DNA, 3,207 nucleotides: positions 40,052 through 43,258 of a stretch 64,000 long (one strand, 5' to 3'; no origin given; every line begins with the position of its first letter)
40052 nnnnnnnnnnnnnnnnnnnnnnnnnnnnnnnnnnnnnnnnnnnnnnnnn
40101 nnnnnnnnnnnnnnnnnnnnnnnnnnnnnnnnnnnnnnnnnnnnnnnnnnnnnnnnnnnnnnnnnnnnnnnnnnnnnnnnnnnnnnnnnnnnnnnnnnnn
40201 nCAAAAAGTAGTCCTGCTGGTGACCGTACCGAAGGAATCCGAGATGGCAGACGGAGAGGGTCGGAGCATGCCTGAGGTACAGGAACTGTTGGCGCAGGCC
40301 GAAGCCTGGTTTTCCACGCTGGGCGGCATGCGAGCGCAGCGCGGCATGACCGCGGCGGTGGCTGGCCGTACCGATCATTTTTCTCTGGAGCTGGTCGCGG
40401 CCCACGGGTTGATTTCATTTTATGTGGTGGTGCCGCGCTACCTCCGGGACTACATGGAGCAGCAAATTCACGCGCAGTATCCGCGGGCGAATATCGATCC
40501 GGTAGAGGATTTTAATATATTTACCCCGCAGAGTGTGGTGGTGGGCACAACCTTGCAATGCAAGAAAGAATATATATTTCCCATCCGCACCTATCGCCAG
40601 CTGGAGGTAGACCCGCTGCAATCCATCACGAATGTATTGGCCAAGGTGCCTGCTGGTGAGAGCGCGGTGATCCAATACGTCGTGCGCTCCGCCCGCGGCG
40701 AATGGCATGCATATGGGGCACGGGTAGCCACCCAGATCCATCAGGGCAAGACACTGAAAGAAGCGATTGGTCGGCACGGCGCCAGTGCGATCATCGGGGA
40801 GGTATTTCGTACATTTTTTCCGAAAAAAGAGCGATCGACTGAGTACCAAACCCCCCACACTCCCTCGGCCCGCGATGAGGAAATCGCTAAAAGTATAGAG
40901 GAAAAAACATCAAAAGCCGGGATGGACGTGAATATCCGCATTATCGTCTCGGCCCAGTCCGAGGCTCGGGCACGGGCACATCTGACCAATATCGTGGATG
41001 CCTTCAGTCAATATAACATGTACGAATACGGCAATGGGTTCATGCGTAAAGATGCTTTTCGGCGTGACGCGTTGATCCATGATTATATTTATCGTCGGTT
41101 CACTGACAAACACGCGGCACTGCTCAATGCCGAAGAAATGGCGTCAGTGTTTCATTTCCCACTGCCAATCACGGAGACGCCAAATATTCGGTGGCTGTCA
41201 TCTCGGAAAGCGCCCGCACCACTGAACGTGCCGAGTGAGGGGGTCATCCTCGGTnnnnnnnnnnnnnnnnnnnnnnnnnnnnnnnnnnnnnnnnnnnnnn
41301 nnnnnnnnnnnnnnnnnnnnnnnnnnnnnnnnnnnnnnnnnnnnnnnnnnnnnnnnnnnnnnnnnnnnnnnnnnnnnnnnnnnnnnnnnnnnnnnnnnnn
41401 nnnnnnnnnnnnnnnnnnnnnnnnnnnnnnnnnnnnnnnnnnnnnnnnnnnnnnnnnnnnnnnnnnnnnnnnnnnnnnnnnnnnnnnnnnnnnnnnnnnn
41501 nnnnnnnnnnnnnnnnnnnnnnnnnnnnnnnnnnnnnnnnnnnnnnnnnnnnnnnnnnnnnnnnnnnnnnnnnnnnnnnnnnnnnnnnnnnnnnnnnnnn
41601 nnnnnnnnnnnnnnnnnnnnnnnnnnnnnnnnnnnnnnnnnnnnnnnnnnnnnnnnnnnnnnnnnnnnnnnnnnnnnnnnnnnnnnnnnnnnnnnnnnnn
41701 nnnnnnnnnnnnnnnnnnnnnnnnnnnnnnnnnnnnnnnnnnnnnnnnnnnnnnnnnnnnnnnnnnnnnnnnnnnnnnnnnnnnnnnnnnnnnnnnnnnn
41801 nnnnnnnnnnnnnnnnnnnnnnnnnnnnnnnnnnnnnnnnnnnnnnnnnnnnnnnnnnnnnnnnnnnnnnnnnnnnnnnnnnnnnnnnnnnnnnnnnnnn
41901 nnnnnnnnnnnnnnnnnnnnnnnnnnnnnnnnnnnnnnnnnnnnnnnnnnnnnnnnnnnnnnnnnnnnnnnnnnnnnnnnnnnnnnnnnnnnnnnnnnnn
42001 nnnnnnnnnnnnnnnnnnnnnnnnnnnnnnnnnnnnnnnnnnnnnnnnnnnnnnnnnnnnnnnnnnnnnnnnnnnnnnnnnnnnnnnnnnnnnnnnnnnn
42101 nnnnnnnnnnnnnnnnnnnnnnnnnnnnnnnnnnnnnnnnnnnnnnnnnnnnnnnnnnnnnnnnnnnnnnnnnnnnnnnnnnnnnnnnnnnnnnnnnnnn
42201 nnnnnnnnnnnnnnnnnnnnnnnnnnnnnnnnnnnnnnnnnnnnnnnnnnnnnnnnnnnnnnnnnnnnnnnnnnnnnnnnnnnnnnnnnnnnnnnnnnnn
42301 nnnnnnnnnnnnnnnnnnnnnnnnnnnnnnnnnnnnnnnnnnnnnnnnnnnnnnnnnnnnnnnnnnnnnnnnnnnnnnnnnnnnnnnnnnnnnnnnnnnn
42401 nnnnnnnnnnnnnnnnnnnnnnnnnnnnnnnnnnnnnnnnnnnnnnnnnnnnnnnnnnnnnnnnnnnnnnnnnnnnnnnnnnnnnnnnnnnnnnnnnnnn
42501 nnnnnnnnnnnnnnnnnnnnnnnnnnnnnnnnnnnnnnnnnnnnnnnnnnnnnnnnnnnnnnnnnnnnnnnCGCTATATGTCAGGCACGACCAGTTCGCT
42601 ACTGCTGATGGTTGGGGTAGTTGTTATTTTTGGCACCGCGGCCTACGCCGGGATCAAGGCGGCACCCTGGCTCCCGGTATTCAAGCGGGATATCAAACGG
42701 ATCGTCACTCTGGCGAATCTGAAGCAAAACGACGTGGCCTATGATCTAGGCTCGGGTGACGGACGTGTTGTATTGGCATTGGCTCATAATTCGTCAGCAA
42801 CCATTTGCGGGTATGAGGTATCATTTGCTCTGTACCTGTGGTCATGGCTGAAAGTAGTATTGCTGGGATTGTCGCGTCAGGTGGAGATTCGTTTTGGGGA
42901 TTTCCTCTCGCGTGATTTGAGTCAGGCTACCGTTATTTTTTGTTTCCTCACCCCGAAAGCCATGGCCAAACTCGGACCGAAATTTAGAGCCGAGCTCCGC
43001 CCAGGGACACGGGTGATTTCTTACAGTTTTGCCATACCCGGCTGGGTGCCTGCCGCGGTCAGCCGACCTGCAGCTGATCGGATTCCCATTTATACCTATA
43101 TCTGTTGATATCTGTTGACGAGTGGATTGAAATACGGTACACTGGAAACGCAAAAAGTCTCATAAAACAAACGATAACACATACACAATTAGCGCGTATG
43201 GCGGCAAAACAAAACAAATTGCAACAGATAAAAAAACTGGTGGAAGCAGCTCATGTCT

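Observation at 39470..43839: TraG/VirD4-like coupling ATPase cluster with acidic Pro-rich protein, membrane methyltransferase and OB-like protein, directly upstream of dnaX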

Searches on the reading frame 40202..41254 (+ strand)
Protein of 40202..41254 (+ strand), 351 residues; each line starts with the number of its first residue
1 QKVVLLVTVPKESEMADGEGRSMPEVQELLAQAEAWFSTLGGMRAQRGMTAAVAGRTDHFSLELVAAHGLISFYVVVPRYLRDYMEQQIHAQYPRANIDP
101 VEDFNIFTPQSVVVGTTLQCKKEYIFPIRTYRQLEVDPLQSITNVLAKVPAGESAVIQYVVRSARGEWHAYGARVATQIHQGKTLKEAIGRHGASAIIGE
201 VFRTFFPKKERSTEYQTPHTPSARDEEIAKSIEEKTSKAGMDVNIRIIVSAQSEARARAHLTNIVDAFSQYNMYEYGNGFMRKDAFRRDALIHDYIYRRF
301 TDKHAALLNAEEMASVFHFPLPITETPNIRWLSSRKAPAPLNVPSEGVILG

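Call 20: search_protein_representatives(protein=window:40202-41254:+)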
Query: 351 residues. Proteins with E-value up to 0.001 (for the whole library): 1947; up to 1e-10: 944; up to 1e-30: 193. The best 150 are listed.
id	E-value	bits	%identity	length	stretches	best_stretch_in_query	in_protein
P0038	5.8e-127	439.9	57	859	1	2-351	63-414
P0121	3.1e-113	394.8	62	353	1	1-294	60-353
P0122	4.0e-101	355.0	49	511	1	2-351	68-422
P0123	1.1e-93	330.5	48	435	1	4-351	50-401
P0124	1.4e-89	317.1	45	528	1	3-351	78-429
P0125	1.9e-89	316.7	48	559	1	32-351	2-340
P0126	3.7e-88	312.4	47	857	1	1-351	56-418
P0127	6.6e-86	305.0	43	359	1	38-351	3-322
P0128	1.9e-85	303.5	46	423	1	5-351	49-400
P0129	2.8e-84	299.6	42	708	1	1-351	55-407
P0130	7.9e-84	298.2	44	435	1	5-351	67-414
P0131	2.2e-83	296.7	41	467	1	2-351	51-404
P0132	6.2e-83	295.2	42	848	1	2-351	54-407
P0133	3.7e-80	286.1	40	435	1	2-351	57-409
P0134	3.2e-79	283.0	41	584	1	3-351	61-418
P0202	2.6e-41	158.5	35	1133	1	47-349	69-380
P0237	1.7e-36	142.6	29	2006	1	4-351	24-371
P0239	1.9e-36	142.5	33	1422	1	3-351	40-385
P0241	2.0e-36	142.4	30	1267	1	6-351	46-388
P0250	6.1e-36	140.8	31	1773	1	3-351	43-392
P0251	7.4e-36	140.5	30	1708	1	4-351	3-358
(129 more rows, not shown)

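Call 21: search_protein_families(library=pfam, proteins=[P0237, P0250, P0251, P0239, P0241, P0202], max_evalue=0.001)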
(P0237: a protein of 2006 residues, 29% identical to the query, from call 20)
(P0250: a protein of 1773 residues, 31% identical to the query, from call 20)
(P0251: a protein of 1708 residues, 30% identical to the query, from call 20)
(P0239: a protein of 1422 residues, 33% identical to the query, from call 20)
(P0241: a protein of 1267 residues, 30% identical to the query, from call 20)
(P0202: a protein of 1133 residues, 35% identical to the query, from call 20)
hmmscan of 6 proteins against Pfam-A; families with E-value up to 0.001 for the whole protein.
P0237 (2006 aa): 1 family
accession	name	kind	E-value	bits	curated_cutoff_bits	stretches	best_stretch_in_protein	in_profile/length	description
PF01935.23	DUF87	-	7.3e-05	23.4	23.2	1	390-476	23-103/220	Helicase HerA, central domain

P0250 (1773 aa): 2 families
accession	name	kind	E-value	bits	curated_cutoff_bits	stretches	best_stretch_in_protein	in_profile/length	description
PF10412.15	TrwB_AAD_bind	-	3.2e-06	26.7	20.5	0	404-463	8-62/387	Type IV secretion-system coupling protein DNA-binding domain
PF01935.23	DUF87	-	2.7e-05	24.8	23.2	1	410-496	22-102/220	Helicase HerA, central domain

P0251 (1708 aa): 2 families
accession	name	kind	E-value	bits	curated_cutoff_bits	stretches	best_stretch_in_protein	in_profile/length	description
PF01935.23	DUF87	-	6.6e-05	23.6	23.2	1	376-463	22-103/220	Helicase HerA, central domain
PF10412.15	TrwB_AAD_bind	-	0.00085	18.7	20.5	0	370-440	8-72/387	Type IV secretion-system coupling protein DNA-binding domain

P0239 (1422 aa): 3 families
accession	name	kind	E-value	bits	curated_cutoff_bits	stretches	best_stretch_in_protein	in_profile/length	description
PF12696.13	TraG-D_C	-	0.00018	21.9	22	1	662-727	4-72/126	TraM recognition site of TraD and TraG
PF13401.12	AAA_22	-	0.00028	21.7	27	0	403-449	4-51/130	AAA domain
PF10412.15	TrwB_AAD_bind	-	0.00054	19.4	20.5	0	398-442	9-53/387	Type IV secretion-system coupling protein DNA-binding domain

P0241 (1267 aa): 3 families
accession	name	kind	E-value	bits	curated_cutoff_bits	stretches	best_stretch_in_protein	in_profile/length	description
PF10412.15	TrwB_AAD_bind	-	2.3e-05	23.9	20.5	0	399-430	7-38/387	Type IV secretion-system coupling protein DNA-binding domain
PF13401.12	AAA_22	-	0.00017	22.3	27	0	406-447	4-45/130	AAA domain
PF01935.23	DUF87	-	0.00038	21.1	23.2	1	395-470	10-83/220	Helicase HerA, central domain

P0202 (1133 aa): 6 families
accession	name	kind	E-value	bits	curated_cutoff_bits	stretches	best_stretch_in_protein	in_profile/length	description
PF02534.20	T4SS-DNA_transf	-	2.6e-08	33.6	20.1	0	543-700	191-347/468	Type IV secretory system Conjugative DNA transfer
PF10412.15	TrwB_AAD_bind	-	3.8e-08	33.1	20.5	1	408-699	15-288/387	Type IV secretion-system coupling protein DNA-binding domain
PF01935.23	DUF87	-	2.8e-05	24.7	23.2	1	408-457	23-69/220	Helicase HerA, central domain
PF12696.13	TraG-D_C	-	3.3e-05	24.3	22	1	659-717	3-66/126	TraM recognition site of TraD and TraG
PF25199.1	nSTAND_NTPase5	-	0.00027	21.2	34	0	406-485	39-120/145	Novel STAND NTPase 5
PF13401.12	AAA_22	-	0.00029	21.6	27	0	407-445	4-42/130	AAA domain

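Call 70: predict_structure(alignment_id=A2)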
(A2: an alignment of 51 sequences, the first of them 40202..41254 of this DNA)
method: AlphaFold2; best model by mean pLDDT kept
length: 351 residues; sequences in the alignment: 51
mean_pLDDT: 84.6   pTM: 0.83
mean pLDDT of the five models: 84.6, 84.5, 84.2, 84.1, 84.0
residues with pLDDT >= 90: 190; 70-90: 99; 50-70: 47; < 50: 15
segments of 3 or more residues with pLDDT < 50: 192-196, 209-215
pLDDT, mean of each block of 10 residues (from residue 1): 91 56 76 94 82 84 95 96 93 91 89 95 90 89 95 96 91 89 80 51 57 55 85 92 97 96 95 83 89 93 93 96 88 65 59 49
secondary structure, 60 per line:
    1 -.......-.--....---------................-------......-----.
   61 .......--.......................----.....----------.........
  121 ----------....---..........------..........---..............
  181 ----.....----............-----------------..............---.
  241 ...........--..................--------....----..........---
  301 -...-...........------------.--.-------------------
elements in order: E2-8 H13-16 H26-41 H49-54 E60-67 E70-78 H79-92 E97-101 E112-120 H131-134 H138-147 E154-163 H167-180 H185-189 H194-205 H223-236 E240-251 H254-271 E280-283 H288-297 E306-309 H310-316

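Call 78: fold_search(model_id=the predicted structure, library=pdb)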
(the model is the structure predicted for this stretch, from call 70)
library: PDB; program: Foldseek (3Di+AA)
matches with E <= 10: 790; with E <= 0.001: 12
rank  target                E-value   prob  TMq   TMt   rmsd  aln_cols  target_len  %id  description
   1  7o41_B                6.8e-06  1.00  0.45  0.25   9.0       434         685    9  Hexameric composite model of the Inner Membrane Complex (IMC) with the Arches from the fully-assembled R388 type IV se (released 2022-06-22)
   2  7o43_A                7.7e-06  1.00  0.41  0.21   8.4       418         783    8  TrwK/VirB4unbound dimer complex from R388 type IV secretion system determined by cryo-EM. (released 2022-06-22)
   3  8rtb_B                1.6e-05  1.00  0.41  0.24   9.7       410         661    9  Extended inner membrane complex (IMC) protomer structure (TrwM/VirB3-TrwK/VirB4-TrwI/VirB6-TrwG/VirB8-TrwE/VirB10) fro (released 2024-06-19)
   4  8rtd_V                1.9e-05  1.00  0.42  0.23   9.3       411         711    9  Stalk-Arches-IMC structure from the fully-assembled R388 type IV secretion system determined by cryo-EM. (released 2024-06-19)
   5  8rtd_P                2.0e-05  1.00  0.41  0.22   9.6       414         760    9  Stalk-Arches-IMC structure from the fully-assembled R388 type IV secretion system determined by cryo-EM. (released 2024-06-19)
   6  8rtd_h                2.1e-05  1.00  0.42  0.34   9.4       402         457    9  Stalk-Arches-IMC structure from the fully-assembled R388 type IV secretion system determined by cryo-EM. (released 2024-06-19)
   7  7o42_A                2.6e-05  1.00  0.44  0.19   8.9       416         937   10  TrwK/VirB4unbound trimer of dimers complex (with Hcp1) from the R388 type IV secretion system determined by cryo-EM. (released 2022-06-22)
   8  7o43_B                7.1e-05  1.00  0.43  0.21   9.2       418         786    9  TrwK/VirB4unbound dimer complex from R388 type IV secretion system determined by cryo-EM. (released 2022-06-22)
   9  8rtb_A                1.0e-04  1.00  0.43  0.23   9.4       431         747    8  Extended inner membrane complex (IMC) protomer structure (TrwM/VirB3-TrwK/VirB4-TrwI/VirB6-TrwG/VirB8-TrwE/VirB10) fro (released 2024-06-19)
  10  8rtd_O                1.0e-04  1.00  0.43  0.21   9.4       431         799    8  Stalk-Arches-IMC structure from the fully-assembled R388 type IV secretion system determined by cryo-EM. (released 2024-06-19)
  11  8rtd_T                1.0e-04  1.00  0.43  0.21   9.4       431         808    8  Stalk-Arches-IMC structure from the fully-assembled R388 type IV secretion system determined by cryo-EM. (released 2024-06-19)
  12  8rtd_g                1.8e-04  1.00  0.41  0.22   9.0       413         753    8  Stalk-Arches-IMC structure from the fully-assembled R388 type IV secretion system determined by cryo-EM. (released 2024-06-19)
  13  7o41_A                1.3e-03  1.00  0.44  0.22  10.1       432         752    8  Hexameric composite model of the Inner Membrane Complex (IMC) with the Arches from the fully-assembled R388 type IV se (released 2022-06-22)
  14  6y0r                  3.2e-03  0.96  0.30  0.24  10.4       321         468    8  Chitooligosaccharide oxidase (released 2020-06-03)
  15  2ipi_A                3.4e-03  0.96  0.28  0.22  11.2       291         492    8  Crystal Structure of Aclacinomycin Oxidoreductase (released 2007-01-23)
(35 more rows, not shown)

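Call 85: find_related_loci(query=A3, collection=metagenome_contigs, flank=4000)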
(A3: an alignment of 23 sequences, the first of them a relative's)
Query A3 (833 aa) in metagenome_contigs; peptide patterns used: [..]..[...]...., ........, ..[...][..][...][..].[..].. (x = any residue, [..] = any of these).
600 stretches matched a pattern (row limit reached: there are more); 592 encode a relative of the query (tblastn E <= 1e-3); the best 80 are kept; 80 distinct loci.
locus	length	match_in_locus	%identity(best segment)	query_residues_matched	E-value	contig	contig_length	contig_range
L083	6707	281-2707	52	15-821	0e+0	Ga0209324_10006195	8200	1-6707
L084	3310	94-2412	52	51-819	0e+0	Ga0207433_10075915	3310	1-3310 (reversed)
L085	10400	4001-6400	49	14-817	0e+0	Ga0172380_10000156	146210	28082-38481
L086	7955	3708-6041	50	26-807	0e+0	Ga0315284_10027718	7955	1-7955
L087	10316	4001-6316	48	40-811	0e+0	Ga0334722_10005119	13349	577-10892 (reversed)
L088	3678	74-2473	44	3-807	0e+0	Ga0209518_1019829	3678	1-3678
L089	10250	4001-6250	42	14-806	0e+0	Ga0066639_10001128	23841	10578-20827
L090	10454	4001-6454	42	12-827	0e+0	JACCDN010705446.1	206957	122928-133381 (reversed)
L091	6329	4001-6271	42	14-807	0e+0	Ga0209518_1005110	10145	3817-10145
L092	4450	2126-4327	45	51-803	0e+0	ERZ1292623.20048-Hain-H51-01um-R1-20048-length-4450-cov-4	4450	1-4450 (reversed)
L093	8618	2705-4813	46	76-807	0e+0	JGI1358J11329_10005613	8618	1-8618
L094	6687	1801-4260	43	16-818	0e+0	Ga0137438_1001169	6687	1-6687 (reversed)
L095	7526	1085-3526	43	14-806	0e+0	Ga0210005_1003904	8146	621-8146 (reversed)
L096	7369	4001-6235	42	18-806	0e+0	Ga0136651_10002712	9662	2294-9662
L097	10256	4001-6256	43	13-807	0e+0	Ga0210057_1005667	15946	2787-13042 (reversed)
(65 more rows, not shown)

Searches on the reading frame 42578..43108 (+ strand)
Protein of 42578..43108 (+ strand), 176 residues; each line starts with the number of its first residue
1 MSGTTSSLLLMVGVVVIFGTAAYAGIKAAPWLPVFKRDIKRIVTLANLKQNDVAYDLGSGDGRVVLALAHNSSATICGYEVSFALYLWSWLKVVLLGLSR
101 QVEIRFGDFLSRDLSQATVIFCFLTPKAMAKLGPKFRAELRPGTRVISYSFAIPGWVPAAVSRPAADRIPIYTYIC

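Call 3: search_protein_families(library=pfam, proteins=[window:42578-43108:+], max_evalue=0.1)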
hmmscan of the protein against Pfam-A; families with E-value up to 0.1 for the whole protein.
window:42578-43108:+ (176 aa): 1 family
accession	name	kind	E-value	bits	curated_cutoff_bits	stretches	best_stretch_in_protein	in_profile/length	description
PF08123.19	DOT1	-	0.00041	20.4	23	1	39-81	31-74/205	Histone methylation protein DOT1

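Call 4: search_protein_families(library=ncbifam, proteins=[window:42578-43108:+], max_evalue=0.1)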
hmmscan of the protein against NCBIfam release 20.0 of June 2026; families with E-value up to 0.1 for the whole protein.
window:42578-43108:+ (176 aa): 7 families
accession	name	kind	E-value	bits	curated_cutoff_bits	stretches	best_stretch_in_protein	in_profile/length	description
NF041081.1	prot_lys_mtase_Arch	equivalog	1.5e-22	80.2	200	1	43-164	2-124/142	protein-lysine N-methyltransferase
NF000499.2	Erm23S_rRNA_broad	equivalog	0.0051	16.2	212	1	36-81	9-53/244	23S ribosomal RNA methyltransferase Erm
NF000337.1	erm_SHROVE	exception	0.015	14.6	320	1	38-112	16-86/248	ErmE/ErmH/ErmO/ErmR family 23S rRNA (adenine(2058)-N(6))-methyltransferase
NF040634.1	16S_A1408_NpmB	exception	0.032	13.6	460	1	51-75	26-50/217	16S rRNA (adenine(1408)-N(1))-methyltransferase NpmB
TIGR00755.1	ksgA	equivalog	0.043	13.1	171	1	39-117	18-92/256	16S rRNA (adenine(1518)-N(6)/adenine(1519)-N(6))-dimethyltransferase RsmA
NF045667.1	MTase_DVU1556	equivalog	0.048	13.1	155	1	40-84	12-56/213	DVU_1556 family methyltransferase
NF012220.1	erm_B_23S_MT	exception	0.061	12.8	525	1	39-88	18-66/245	23S rRNA (adenine(2058)-N(6))-methyltransferase Erm(B)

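Call 36: search_solved_structures(query=window:42578-43108:+, max_evalue=0.1)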
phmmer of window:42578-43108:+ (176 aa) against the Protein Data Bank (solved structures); distinct sequences matched with E-value up to 0.1: 6.
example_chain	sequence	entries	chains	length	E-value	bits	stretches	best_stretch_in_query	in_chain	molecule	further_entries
5fa8_A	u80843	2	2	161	1.1e-22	84.1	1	28-164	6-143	Ribosomal protein L11 methyltransferase, putative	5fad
5bxy_A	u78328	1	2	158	1.5e-21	80.4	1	29-161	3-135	RNA methyltransferase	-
5jwj_A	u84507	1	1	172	1.8e-21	80.1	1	28-164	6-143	Protein-lysine N-methyltransferase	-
9ne1_A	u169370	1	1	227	1.7e-05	28.2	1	41-122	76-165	Histone-lysine N-methyltransferase, H3 lysine-79 specific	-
8fjm_A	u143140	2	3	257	0.0064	19.8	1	31-83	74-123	Histone-lysine N-methyltransferase, H3 lysine-79 specific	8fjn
37bg_A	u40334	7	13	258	0.011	19.1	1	39-82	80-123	Histone-lysine N-methyltransferase, H3 lysine-79 specific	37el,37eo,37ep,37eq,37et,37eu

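Call 97: search_protein_families(library=padloc, proteins=[window:42578-43108:+], max_evalue=0.01)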
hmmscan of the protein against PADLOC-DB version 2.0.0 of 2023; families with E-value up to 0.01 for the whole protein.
window:42578-43108:+ (176 aa): 2 families
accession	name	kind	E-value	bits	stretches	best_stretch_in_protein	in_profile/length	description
PDLC04134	mad2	-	1.6e-10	38.4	1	30-148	271-394/492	mads_2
PDLC03833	BnzA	-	0.0052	13.5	1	5-47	351-393/544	-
